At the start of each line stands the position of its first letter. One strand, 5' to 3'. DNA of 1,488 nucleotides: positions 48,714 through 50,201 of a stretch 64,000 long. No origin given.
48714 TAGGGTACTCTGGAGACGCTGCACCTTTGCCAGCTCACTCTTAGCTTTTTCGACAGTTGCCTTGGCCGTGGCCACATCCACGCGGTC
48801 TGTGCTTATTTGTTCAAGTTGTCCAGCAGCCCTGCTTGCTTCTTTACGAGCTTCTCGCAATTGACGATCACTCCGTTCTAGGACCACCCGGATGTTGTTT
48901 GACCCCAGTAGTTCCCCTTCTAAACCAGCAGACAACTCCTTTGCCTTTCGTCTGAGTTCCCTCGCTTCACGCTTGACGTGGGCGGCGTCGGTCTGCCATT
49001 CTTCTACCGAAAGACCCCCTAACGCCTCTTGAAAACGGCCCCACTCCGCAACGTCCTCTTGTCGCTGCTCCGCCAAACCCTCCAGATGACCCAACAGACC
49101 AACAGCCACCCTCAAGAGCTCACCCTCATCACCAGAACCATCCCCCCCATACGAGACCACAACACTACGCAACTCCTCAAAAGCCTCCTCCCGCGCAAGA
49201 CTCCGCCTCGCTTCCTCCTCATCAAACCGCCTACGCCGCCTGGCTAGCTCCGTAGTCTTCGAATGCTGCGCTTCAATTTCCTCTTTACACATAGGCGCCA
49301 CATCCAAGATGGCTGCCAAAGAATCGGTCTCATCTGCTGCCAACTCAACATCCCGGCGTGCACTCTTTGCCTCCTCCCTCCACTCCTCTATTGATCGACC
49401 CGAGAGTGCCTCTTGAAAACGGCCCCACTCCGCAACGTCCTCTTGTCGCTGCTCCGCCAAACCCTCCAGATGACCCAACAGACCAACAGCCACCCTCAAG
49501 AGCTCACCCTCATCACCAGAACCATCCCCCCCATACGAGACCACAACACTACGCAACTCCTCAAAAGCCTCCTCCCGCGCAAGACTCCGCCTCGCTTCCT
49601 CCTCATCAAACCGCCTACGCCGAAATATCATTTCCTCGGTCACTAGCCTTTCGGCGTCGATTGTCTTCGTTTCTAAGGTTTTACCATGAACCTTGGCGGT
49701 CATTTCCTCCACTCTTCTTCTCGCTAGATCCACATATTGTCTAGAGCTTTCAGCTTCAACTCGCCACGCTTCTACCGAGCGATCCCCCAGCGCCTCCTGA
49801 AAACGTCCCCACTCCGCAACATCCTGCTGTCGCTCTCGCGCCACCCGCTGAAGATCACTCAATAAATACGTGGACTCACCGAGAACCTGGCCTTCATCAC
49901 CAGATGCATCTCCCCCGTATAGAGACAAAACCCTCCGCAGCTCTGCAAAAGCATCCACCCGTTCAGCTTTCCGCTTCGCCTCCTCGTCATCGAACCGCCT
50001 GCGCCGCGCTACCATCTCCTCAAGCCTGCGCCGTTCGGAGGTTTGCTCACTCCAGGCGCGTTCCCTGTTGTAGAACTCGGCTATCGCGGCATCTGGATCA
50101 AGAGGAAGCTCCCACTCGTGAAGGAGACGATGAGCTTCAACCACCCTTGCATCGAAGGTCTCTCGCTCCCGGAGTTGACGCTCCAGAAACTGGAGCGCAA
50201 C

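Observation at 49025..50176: Three in-frame tandem 384-bp units (128 aa each) in the SbcC-like coiled coil, two of them nearly identical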

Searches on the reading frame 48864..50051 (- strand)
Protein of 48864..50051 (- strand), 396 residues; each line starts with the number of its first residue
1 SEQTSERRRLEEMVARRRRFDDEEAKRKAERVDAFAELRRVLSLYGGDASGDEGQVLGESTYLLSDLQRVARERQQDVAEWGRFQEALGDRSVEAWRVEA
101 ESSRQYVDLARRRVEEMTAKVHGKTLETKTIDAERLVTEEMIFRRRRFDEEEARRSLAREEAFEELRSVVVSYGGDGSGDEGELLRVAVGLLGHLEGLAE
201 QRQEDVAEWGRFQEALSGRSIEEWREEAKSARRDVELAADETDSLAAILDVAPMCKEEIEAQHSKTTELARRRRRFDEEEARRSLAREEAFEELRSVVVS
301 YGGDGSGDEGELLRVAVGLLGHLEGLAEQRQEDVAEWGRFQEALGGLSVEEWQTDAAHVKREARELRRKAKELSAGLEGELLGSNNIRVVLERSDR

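Call 62: predict_structure(alignment_id=A4)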
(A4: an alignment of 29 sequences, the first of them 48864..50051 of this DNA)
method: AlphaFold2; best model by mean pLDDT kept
length: 396 residues; sequences in the alignment: 29
mean_pLDDT: 64.1   pTM: 0.29
mean pLDDT of the five models: 64.1, 63.3, 61.7, 56.0, 54.2
residues with pLDDT >= 90: 0; 70-90: 151; 50-70: 177; < 50: 68
segments of 3 or more residues with pLDDT < 50: 80-91, 93-96, 122-128, 252-254, 336-349, 351-353, 377-396
pLDDT, mean of each block of 10 residues (from residue 1): 70 80 77 74 71 71 66 52 40 48 59 64 47 62 64 74 82 81 80 78 70 61 74 75 72 55 67 64 70 70 69 68 61 50 44 55 59 52 41 35
secondary structure, 60 per line:
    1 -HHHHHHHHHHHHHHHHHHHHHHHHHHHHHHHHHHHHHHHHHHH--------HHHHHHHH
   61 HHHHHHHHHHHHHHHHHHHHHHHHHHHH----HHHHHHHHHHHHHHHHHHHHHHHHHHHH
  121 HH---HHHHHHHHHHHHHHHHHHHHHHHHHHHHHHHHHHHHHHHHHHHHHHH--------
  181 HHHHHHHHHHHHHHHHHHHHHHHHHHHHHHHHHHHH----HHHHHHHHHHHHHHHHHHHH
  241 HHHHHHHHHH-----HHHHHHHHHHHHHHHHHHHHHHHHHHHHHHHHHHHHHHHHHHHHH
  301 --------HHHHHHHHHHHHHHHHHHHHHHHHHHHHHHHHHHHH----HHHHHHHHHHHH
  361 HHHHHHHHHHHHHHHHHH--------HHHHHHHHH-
elements in order: H2-44 H53-88 H93-122 H126-172 H181-216 H221-250 H256-300 H309-344 H349-378 H387-395

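Call 65: fold_search(model_id=the predicted structure, library=pdb)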
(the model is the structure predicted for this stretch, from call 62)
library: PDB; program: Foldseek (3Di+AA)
matches with E <= 10: 244; with E <= 0.001: 0
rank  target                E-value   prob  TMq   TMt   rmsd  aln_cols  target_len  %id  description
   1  6h2x                  9.3e-02  0.66  0.24  0.26  18.7       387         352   18  MukB coiled-coil elbow from E. coli (released 2019-03-06)
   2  2ch7_A                9.8e-02  0.54  0.21  0.24  24.7       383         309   14  Crystal structure of the cytoplasmic domain of a bacterial chemoreceptor from Thermotoga maritima (released 2006-04-18)
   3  7zr1_D                1.9e-01  0.44  0.24  0.14  31.8       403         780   14  Chaetomium thermophilum Mre11-Rad50-Nbs1 complex bound to ATPyS (composite structure) (released 2023-01-11)
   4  5nnv_D                2.2e-01  0.35  0.17  0.26  20.9       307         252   14  Structure of a Bacillus subtilis Smc coiled coil middle fragment (released 2017-06-21)
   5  7sqc_1J               2.2e-01  0.11  0.11  0.12  60.8       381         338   14  Ciliary C1 central pair apparatus isolated from Chlamydomonas reinhardtii (released 2022-04-13)
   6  2ch7_B                2.3e-01  0.23  0.16  0.19  25.9       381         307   12  Crystal structure of the cytoplasmic domain of a bacterial chemoreceptor from Thermotoga maritima (released 2006-04-18)
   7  1qu7_A                2.9e-01  0.35  0.19  0.26  17.1       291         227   14  FOUR HELICAL-BUNDLE STRUCTURE OF THE CYTOPLASMIC DOMAIN OF A SERINE CHEMOTAXIS RECEPTOR (released 2000-07-12)
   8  7zr1_C                2.9e-01  0.23  0.21  0.12  42.0       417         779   13  Chaetomium thermophilum Mre11-Rad50-Nbs1 complex bound to ATPyS (composite structure) (released 2023-01-11)
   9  3zx6_B                3.0e-01  0.30  0.17  0.22  27.1       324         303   14  Structure of Hamp(AF1503)-Tsr fusion - Hamp (A291V) mutant (released 2012-02-29)
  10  6h6f_A                4.1e-01  0.51  0.23  0.06  13.1       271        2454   14  PTC3 holotoxin complex from Photorhabdus luminiscens - Mutant TcC-D651A (released 2018-10-03)
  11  4tql_B                4.6e-01  0.28  0.14  0.23  45.5       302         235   15  Computationally designed three helix bundle (released 2014-10-15)
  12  5nnv_A                4.6e-01  0.20  0.16  0.24  21.9       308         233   16  Structure of a Bacillus subtilis Smc coiled coil middle fragment (released 2017-06-21)
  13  6h6e_A                4.8e-01  0.16  0.15  0.05  15.1       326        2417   13  PTC3 holotoxin complex from Photorhabdus luminecens in prepore state (TcdA1, TcdB2, TccC3) (released 2018-10-03)
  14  7nyw_B                4.8e-01  0.11  0.16  0.09  34.3       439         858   16  Cryo-EM structure of the MukBEF-MatP-DNA head module (released 2021-07-07)
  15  6l7e_A                5.1e-01  0.25  0.19  0.05  14.5       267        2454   15  Toxin Complex TcdA1-TcdB1-TccC2 (released 2020-11-04)
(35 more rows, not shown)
